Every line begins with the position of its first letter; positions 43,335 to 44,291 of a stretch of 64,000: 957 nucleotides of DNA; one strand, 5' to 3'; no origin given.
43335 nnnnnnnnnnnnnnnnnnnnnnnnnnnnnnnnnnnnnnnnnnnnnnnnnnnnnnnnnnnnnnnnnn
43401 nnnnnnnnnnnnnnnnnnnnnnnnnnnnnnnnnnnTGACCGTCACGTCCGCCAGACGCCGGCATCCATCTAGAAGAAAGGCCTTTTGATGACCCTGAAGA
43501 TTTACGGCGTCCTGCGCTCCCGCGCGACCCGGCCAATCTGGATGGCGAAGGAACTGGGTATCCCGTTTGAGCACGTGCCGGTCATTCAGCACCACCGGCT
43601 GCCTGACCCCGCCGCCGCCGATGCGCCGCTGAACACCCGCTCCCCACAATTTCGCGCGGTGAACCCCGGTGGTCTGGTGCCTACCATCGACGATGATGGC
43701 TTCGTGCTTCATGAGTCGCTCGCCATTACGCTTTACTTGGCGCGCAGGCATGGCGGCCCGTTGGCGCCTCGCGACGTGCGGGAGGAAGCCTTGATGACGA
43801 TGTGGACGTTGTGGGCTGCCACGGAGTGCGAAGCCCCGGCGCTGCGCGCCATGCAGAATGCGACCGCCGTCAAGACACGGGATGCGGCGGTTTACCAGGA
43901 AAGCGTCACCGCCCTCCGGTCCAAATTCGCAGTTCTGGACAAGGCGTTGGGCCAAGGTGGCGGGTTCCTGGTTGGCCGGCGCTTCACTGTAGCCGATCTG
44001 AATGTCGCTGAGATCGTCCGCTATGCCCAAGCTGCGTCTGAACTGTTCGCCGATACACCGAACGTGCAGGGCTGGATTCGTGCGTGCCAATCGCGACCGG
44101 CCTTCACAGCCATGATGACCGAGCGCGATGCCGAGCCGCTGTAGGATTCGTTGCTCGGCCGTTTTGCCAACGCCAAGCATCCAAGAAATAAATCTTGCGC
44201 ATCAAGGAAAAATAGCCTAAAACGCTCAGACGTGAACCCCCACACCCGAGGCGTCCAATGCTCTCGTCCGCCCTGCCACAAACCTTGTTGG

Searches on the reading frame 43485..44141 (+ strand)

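Call 40: search_protein_families(library=pfam, proteins=[window:43485-44141:+], max_evalue=0.001)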
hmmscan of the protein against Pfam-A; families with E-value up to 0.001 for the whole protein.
window:43485-44141:+ (219 aa): 6 families
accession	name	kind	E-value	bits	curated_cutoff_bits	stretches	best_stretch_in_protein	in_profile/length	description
PF13409.12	GST_N_2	-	9.1e-13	49.1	25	1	14-87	5-69/70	Glutathione S-transferase, N-terminal domain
PF13417.12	GST_N_3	-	1.5e-12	48.1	22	1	7-92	2-74/75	Glutathione S-transferase, N-terminal domain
PF00043.30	GST_C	-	1e-10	42.2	20.7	1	126-205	17-93/93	Glutathione S-transferase, C-terminal domain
PF13410.11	GST_C_2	-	1.5e-09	38.3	24.9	1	135-200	2-69/69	Glutathione S-transferase, C-terminal domain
PF02798.26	GST_N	-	2.7e-09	37.7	20.9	1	2-87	1-76/76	Glutathione S-transferase, N-terminal domain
PF14497.11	GST_C_3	-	3.3e-08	34.1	21.6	1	142-208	29-98/104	Glutathione S-transferase, C-terminal domain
